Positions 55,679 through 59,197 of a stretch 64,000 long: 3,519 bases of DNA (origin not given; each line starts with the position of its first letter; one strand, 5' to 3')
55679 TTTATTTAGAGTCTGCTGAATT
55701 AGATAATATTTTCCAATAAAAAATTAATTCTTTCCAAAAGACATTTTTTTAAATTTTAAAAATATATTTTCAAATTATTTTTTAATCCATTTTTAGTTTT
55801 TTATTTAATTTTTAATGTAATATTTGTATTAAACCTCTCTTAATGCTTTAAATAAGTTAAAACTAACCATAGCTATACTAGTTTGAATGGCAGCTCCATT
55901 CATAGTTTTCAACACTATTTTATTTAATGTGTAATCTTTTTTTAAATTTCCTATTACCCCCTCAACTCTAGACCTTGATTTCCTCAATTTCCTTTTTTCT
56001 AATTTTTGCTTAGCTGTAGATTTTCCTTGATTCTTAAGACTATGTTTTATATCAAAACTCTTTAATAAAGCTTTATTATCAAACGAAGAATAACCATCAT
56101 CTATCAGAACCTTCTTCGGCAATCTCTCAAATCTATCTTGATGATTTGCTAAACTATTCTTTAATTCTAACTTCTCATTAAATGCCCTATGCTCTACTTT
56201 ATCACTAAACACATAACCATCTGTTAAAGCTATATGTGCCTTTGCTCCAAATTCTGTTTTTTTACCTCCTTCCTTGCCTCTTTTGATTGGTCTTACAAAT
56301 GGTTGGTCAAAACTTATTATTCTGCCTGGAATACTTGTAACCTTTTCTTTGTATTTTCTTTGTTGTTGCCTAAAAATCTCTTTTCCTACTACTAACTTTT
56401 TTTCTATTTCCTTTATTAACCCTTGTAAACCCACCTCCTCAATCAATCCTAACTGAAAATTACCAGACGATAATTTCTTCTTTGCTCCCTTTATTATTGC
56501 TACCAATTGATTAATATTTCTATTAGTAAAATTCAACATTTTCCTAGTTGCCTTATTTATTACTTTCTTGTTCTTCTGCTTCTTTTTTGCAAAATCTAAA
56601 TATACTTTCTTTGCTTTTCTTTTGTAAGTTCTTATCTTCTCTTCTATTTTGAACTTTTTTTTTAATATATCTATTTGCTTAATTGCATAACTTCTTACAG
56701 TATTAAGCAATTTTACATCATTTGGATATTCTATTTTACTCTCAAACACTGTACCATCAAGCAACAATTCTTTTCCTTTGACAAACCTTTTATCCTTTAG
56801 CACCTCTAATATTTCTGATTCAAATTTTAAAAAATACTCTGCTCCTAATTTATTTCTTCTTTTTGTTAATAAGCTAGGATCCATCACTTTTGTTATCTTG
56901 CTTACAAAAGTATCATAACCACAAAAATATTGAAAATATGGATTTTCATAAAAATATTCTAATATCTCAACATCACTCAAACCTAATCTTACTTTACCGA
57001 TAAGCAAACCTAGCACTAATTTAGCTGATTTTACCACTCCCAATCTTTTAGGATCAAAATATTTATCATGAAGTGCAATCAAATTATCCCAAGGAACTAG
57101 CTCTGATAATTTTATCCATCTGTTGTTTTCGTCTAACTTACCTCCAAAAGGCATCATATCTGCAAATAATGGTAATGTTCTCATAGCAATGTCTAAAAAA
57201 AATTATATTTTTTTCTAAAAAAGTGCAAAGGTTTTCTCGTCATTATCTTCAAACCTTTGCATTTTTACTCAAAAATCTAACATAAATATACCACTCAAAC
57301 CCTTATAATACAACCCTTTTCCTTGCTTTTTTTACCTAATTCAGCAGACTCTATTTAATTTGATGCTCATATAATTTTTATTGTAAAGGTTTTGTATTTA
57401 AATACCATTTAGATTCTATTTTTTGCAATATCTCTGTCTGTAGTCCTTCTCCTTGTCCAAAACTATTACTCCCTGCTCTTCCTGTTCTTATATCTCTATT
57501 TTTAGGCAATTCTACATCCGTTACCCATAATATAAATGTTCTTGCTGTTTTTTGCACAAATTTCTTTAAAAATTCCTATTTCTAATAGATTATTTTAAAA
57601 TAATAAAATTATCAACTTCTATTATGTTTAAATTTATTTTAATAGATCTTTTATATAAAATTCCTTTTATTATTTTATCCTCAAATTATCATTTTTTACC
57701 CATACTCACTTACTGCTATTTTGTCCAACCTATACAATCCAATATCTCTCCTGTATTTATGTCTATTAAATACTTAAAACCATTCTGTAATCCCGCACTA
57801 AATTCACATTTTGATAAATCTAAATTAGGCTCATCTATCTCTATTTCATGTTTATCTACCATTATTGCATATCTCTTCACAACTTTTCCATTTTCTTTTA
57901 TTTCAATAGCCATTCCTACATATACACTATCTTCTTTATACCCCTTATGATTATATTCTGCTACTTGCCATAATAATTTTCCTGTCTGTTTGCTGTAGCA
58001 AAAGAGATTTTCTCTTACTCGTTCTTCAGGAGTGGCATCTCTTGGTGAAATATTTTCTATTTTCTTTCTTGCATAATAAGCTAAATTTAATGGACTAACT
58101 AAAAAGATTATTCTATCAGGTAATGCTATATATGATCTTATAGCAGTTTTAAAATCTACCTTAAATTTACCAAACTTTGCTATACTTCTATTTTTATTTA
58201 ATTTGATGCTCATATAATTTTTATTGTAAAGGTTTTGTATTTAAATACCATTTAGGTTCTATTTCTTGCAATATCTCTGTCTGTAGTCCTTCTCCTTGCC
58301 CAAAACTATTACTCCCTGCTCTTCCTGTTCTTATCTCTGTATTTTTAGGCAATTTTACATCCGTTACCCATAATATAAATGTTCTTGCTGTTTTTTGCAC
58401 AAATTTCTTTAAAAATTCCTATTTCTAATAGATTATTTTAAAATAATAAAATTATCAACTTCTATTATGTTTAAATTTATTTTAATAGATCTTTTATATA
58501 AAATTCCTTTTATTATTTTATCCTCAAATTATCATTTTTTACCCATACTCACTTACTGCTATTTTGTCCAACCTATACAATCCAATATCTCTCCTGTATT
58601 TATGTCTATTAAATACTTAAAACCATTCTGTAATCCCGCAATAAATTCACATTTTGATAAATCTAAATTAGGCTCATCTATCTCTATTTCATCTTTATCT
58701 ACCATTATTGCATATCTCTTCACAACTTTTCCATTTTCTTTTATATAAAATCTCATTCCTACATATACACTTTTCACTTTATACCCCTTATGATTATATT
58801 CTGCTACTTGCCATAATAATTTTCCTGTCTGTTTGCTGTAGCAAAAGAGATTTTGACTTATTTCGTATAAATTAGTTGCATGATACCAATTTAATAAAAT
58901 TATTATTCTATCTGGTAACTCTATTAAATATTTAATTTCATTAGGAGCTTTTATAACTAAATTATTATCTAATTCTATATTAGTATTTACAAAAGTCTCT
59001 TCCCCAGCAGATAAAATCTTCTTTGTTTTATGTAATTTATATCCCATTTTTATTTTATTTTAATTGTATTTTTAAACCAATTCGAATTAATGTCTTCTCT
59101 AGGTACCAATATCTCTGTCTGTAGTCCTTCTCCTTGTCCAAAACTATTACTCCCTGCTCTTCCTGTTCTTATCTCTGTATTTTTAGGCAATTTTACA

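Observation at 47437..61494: Combinatorially shuffled array of 15 toxin-tail/immunity cassettes, a candidate immunity-diversifying system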

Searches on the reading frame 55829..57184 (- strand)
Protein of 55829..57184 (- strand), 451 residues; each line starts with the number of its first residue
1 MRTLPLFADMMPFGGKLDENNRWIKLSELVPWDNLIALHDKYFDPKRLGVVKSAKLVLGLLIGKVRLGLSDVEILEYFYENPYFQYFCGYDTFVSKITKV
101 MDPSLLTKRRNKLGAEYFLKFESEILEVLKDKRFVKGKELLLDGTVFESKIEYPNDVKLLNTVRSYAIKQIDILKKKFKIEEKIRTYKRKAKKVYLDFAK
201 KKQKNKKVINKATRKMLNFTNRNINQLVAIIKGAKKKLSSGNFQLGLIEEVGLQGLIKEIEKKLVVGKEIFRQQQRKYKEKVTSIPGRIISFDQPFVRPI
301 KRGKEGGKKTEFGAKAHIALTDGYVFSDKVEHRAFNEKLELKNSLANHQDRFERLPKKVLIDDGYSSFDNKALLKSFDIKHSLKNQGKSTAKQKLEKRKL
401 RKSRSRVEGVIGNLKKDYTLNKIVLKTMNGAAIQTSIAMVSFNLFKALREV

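Call 7: search_protein_families(library=pfam, max_evalue=1, proteins=[window:55829-57184:-])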
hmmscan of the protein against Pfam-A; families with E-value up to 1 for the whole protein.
window:55829-57184:- (451 aa): 7 families
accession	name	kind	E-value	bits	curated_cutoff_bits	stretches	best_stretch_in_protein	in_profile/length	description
PF05598.16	DUF772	-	5.9e-08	33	23.1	1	55-118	8-67/74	Transposase domain (DUF772)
PF13586.12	DDE_Tnp_1_2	-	6.8e-07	30.1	29.2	1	359-438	1-79/86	Transposase DDE domain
PF01609.27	DDE_Tnp_1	-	0.00011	22.5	23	1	302-444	25-200/200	Transposase DDE domain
PF13751.12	DDE_Tnp_1_6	-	0.00016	22.4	25.1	1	383-446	60-123/125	Transposase DDE domain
PF22276.1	SlmA-like_C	-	0.0097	16.4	27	1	97-165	24-95/117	Tetracyclin repressor-like, C-terminal domain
PF13359.12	DDE_Tnp_4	-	0.069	13.2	24.8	1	353-423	73-136/158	DDE superfamily endonuclease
PF20277.3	CTD11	-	0.83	10.6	27.7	0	124-226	16-123/138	C-terminal domain 11 of the ABC-three component (ABC-3C) systems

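Call 52: search_dna_similar(query=window:55829-57184:-, collection=plasmids, mode=protein, max_rows=10)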
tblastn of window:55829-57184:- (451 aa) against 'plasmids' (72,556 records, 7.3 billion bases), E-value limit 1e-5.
Records with a match: 313; places in all: 488; records where one place covers at least 80% of the query: 97.
Best place of each record, by identity: <60% 313.
By first word of the organism name: Sinorhizobium 32; Lacticaseibacillus 30; Xanthomonas 27; Leptospira 18; Bradyrhizobium 18; Ralstonia 17; Roseomonas 16; Paracoccus 12; Mycetohabitans 10; Bacillus 9; and 63 more.
By predicted mobility (MOB-suite, as given by PLSDB): non-mobilizable 133; conjugative 109; mobilizable 71.
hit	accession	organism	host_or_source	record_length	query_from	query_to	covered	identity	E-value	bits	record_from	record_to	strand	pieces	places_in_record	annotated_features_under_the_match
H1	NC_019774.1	Anabaena cylindrica PCC 7122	water, most likely pond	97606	11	451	96%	33.4%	5e-42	198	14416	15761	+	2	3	none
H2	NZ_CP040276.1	Nostoc sp. C052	Blasia pusilla,pure culture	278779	11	444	96%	33.0%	4e-54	202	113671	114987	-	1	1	IS5 family transposase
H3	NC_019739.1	Allocoleopsis franciscana PCC 7113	-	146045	11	450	93%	33.7%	6e-44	205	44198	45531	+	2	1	IS5 family transposase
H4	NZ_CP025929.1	Microcystis aeruginosa NIES-2481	cell culture,freshwater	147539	11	451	98%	32.0%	3e-50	191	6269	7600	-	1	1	IS5-like element ISMae6 family transposase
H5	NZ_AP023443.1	Nostoc sp. MS1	-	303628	11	444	96%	31.6%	3e-52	196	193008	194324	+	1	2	IS5 family transposase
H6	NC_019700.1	Oscillatoria acuminata PCC 6304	-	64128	5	450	99%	30.4%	7e-50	189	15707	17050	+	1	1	IS5 family transposase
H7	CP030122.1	Brasilonema octagenarum UFV-E1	Eucalyptus grandis,mixed culture,leaves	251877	11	451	98%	30.6%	2e-37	183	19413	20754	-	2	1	IS5 family transposase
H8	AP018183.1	Nostoc carneum NIES-2107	-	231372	11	444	96%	31.0%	3e-42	199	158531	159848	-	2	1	transposase (x2)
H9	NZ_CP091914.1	Nostoc sp. UHCC 0870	cell culture,Brackish water, ...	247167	11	444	96%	31.0%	4e-48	184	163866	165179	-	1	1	IS5 family transposase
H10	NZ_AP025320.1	Fulvitalea axinellae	-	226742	12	447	97%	30.3%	3e-39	158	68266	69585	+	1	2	IS5 family transposase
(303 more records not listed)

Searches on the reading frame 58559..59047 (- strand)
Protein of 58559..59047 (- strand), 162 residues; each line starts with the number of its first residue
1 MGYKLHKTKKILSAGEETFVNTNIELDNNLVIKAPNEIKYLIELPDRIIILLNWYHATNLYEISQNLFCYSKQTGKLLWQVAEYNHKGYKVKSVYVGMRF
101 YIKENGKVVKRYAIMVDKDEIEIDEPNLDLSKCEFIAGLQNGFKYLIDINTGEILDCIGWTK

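Call 7: search_protein_families(library=pfam, max_evalue=1, proteins=[window:58559-59047:-])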
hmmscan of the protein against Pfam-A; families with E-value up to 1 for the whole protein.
window:58559-59047:- (162 aa): 0 families

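Call 8: search_protein_families(library=ncbifam, max_evalue=1, proteins=[window:58559-59047:-])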
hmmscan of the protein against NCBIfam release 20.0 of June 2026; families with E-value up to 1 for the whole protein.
window:58559-59047:- (162 aa): 0 families

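Call 82: search_protein_families(library=padloc, max_evalue=0.01, proteins=[window:58559-59047:-])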
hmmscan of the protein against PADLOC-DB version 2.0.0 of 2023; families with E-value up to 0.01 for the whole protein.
window:58559-59047:- (162 aa): 1 family
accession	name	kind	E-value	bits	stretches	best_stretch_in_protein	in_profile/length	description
PDLC03714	oMTase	-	8.3e-05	20.1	1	57-135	43-119/279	orphan methyltransferase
